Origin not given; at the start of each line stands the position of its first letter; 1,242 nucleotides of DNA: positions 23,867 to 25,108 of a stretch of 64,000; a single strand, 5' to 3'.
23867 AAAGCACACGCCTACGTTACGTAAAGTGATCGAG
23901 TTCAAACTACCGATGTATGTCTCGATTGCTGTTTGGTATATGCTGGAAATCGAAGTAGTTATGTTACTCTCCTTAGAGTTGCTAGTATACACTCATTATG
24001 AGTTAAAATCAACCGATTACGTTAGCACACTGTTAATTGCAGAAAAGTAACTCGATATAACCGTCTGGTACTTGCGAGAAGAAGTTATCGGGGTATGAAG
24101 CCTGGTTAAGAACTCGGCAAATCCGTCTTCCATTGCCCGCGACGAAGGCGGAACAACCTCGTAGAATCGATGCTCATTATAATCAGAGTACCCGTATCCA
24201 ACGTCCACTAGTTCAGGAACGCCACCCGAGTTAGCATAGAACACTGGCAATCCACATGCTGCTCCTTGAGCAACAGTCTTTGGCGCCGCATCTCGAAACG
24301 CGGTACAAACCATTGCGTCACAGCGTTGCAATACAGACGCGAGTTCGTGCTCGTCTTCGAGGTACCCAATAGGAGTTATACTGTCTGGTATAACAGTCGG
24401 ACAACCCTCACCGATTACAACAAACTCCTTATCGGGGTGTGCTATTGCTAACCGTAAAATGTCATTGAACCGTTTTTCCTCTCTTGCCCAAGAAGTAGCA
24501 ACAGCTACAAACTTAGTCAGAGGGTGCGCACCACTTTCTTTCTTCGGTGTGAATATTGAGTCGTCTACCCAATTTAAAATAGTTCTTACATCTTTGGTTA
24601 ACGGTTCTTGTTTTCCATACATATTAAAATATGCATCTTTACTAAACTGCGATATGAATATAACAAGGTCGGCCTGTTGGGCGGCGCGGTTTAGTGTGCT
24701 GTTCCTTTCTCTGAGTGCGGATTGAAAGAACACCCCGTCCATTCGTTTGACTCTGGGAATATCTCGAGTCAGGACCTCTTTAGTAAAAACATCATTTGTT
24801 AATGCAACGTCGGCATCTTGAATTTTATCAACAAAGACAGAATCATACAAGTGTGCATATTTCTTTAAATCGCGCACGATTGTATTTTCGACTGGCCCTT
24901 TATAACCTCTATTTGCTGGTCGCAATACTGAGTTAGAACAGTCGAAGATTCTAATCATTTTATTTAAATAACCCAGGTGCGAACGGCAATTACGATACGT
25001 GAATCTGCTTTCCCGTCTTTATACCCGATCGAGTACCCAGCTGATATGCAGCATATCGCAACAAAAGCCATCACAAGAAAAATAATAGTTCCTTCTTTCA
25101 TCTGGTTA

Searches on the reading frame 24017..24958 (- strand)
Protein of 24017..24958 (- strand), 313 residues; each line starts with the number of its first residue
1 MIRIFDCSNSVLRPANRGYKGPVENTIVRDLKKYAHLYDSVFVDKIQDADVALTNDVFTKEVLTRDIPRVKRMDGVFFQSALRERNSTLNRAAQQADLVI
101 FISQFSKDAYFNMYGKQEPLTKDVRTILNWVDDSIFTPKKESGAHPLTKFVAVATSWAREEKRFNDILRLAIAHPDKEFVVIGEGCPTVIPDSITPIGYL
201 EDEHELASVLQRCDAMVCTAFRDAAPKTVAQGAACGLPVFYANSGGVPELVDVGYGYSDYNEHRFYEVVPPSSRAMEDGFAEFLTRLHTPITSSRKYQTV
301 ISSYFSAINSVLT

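Call 54: search_protein_families(library=pfam, proteins=[window:24017-24958:-], max_evalue=0.0001)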
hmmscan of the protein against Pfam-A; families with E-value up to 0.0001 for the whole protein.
window:24017-24958:- (313 aa): 2 families
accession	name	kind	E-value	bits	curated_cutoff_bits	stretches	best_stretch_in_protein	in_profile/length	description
PF00534.26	Glycos_transf_1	-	8.5e-08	32.4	26.4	1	190-255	71-135/172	Glycosyl transferases group 1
PF13692.12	Glyco_trans_1_4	-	2.7e-07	31.4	27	1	174-254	32-118/142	Glycosyl transferases group 1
